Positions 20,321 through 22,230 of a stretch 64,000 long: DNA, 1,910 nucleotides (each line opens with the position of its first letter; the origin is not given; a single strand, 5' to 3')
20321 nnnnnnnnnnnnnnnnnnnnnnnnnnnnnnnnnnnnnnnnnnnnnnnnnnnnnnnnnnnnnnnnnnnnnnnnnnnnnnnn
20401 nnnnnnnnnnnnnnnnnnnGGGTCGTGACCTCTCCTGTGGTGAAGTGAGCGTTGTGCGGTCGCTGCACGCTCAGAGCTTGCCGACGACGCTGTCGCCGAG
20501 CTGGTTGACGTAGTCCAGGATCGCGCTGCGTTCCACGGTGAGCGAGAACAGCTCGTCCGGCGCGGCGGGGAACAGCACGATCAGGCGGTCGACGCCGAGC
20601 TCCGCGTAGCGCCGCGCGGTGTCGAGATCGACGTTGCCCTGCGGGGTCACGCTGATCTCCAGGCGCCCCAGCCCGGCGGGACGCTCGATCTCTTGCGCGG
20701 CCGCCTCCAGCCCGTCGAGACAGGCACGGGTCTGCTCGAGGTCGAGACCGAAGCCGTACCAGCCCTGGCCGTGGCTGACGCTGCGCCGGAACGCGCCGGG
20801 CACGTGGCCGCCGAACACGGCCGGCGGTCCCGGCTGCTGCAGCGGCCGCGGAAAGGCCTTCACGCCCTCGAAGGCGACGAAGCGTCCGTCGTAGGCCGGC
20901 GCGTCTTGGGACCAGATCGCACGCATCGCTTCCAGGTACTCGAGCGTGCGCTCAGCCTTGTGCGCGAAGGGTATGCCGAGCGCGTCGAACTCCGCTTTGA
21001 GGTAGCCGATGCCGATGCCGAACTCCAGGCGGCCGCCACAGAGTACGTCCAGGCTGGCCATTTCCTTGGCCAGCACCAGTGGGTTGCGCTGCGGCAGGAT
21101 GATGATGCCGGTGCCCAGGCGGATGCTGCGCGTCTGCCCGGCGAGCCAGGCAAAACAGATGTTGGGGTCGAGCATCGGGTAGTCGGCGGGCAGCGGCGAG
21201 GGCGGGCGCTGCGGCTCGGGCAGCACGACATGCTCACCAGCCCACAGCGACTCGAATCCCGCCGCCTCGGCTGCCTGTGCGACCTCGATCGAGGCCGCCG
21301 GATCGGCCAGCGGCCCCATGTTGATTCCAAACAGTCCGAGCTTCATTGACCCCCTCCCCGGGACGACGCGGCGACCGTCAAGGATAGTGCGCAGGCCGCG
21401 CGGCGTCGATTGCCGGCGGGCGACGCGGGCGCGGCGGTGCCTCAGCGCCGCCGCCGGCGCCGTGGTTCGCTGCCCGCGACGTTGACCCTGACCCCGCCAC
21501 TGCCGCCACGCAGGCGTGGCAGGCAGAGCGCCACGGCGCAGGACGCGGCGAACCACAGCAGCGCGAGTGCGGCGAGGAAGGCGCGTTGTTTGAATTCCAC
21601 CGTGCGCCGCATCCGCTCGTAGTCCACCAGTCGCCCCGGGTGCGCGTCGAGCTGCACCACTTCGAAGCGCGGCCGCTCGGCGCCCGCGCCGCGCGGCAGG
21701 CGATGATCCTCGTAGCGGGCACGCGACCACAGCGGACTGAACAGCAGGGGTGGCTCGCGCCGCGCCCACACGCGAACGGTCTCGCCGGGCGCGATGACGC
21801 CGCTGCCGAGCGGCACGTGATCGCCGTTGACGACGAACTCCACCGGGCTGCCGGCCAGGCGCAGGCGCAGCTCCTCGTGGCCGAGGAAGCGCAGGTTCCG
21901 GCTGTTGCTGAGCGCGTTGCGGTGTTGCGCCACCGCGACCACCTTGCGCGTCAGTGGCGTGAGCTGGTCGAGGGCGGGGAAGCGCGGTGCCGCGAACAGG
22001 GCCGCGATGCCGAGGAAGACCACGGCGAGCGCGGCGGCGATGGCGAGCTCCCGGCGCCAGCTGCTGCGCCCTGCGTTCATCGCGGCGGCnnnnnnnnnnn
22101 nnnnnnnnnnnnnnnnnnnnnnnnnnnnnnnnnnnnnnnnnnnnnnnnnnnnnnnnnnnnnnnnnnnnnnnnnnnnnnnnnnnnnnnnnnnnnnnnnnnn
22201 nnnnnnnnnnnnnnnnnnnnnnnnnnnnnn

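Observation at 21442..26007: A coxMSL-type molybdenum hydroxylase operon carries a MoaD/ThiS-like GG-terminated protein and a membrane protein instead of the usual coxDEFG/xdhC accessories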

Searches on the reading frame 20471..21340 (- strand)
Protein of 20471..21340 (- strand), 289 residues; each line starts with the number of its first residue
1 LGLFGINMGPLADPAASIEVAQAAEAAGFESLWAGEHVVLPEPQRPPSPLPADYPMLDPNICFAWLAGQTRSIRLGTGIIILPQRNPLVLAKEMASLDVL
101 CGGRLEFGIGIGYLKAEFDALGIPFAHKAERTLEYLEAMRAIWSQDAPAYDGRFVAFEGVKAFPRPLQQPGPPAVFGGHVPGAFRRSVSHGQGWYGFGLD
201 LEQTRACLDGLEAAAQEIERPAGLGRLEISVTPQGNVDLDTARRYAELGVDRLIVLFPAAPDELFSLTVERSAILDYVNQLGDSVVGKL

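Call 3: search_protein_families(library=pfam, proteins=[window:20471-21340:-], max_evalue=0.01)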
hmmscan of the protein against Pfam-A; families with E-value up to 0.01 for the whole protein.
window:20471-21340:- (289 aa): 1 family
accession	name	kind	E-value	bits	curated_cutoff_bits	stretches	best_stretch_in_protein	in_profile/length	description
PF00296.26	Bac_luciferase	-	4.2e-47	161.5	27.9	1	13-234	21-225/314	Luciferase-like monooxygenase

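Call 4: search_protein_families(library=ncbifam, proteins=[window:20471-21340:-], max_evalue=0.01)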
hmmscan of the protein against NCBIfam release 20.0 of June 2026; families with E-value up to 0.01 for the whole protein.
window:20471-21340:- (289 aa): 31 families (the best 25 are shown)
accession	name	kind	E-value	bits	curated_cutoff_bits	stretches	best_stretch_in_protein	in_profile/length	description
TIGR03619.1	F420_Rv2161c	subfamily_domain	2.4e-65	220.6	166.9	1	19-255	2-245/247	TIGR03619 family F420-dependent LLM class oxidoreductase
TIGR03560.1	F420_Rv1855c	subfamily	1.4e-33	116.6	231.4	1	14-221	12-218/227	TIGR03560 family F420-dependent LLM class oxidoreductase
TIGR03571.1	lucif_BA3436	subfamily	1.1e-29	103.7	303.9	1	13-223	29-234/304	TIGR03571 family LLM class oxidoreductase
TIGR03621.1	F420_MSMEG_2516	subfamily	1.2e-24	87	213.15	1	4-179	3-158/295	TIGR03621 family F420-dependent LLM class oxidoreductase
TIGR03854.1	F420_MSMEG_3544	hypoth_equivalog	1.9e-20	73.4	295.6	1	4-221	2-204/290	TIGR03854 family LLM class F420-dependent oxidoreductase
TIGR04021.1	LLM_DMSO2_sfnG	equivalog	1.6e-19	70.5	382.95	1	66-221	70-227/350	dimethylsulfone monooxygenase SfnG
TIGR04027.1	LLM_KPN_01858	hypoth_equivalog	2e-18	66.5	412.9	1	19-146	24-141/326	putative FMN-dependent luciferase-like monooxygenase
NF002619.0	PRK02271.1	equivalog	1.2e-16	60.9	276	1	4-162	3-143/329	5,10-methylenetetrahydromethanopterin reductase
TIGR03555.1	F420_mer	equivalog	7.3e-16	58.5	348.7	1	63-170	44-150/325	5,10-methylenetetrahydromethanopterin reductase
TIGR03559.1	F420_Rv3520c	subfamily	7.5e-16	58.1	335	1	62-155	43-137/325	LLM class F420-dependent oxidoreductase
TIGR03564.1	F420_MSMEG_4879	subfamily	1e-15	58.1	234.25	1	57-156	24-123/265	TIGR03564 family F420-dependent LLM class oxidoreductase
TIGR04465.1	ArgArg_F420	equivalog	2.3e-15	56.5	470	1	18-224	63-262/364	F420-dependent hydroxymycolic acid dehydrogenase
TIGR04020.1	seco_metab_LLM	subfamily_domain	7.2e-14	51.7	244.45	1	18-186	22-180/341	MupA/Atu3671 family FMN-dependent luciferase-like monooxygenase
TIGR03558.1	oxido_grp_1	subfamily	2.7e-13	49.8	166.95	1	16-168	21-159/325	MsnO8 family LLM class oxidoreductase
TIGR03857.1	F420_MSMEG_2249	hypoth_equivalog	1.8e-12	47.1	218.4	1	67-181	50-161/329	TIGR03857 family LLM class F420-dependent oxidoreductase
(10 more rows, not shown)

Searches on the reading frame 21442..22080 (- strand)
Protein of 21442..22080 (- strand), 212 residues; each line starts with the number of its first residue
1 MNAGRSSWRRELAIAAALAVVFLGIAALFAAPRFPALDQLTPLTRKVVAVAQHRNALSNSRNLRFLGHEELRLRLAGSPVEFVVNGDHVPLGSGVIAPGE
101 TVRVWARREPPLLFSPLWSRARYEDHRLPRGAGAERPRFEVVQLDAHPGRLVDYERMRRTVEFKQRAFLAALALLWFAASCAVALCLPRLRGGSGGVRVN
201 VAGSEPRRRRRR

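Call 3: search_protein_families(library=pfam, proteins=[window:21442-22080:-], max_evalue=0.01)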
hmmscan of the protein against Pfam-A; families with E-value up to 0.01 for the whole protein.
window:21442-22080:- (212 aa): 0 families

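Call 4: search_protein_families(library=ncbifam, proteins=[window:21442-22080:-], max_evalue=0.01)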
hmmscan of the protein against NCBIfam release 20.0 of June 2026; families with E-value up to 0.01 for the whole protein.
window:21442-22080:- (212 aa): 0 families

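Call 33: find_homologous_proteins(query=window:21442-22080:-, max_evalue=0.01)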
Query window:21442-22080:- (212 aa): 1 proteins with E <= 0.01 among 8000 candidates.
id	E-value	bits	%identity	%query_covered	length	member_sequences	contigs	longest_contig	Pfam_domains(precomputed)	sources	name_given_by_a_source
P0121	8.8e-133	458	100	100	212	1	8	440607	-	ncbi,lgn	-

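Call 78: predict_structure(protein=window:21442-22080:-)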
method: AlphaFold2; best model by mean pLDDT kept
length: 212 residues; sequences in the alignment: 1
mean_pLDDT: 50.5   pTM: 0.33
mean pLDDT of the five models: 50.5, 49.0, 48.8, 48.0, 47.2
residues with pLDDT >= 90: 7; 70-90: 46; 50-70: 33; < 50: 126
segments of 3 or more residues with pLDDT < 50: 33-151
pLDDT, mean of each block of 10 residues (from residue 1): 58 83 77 45 34 31 32 34 37 35 33 28 31 36 35 68 86 89 78 51 56 65
secondary structure, 60 per line:
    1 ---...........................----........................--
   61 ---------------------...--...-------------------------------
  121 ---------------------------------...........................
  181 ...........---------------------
elements in order: H4-30 H35-58 E82-84 E87-89 H154-191
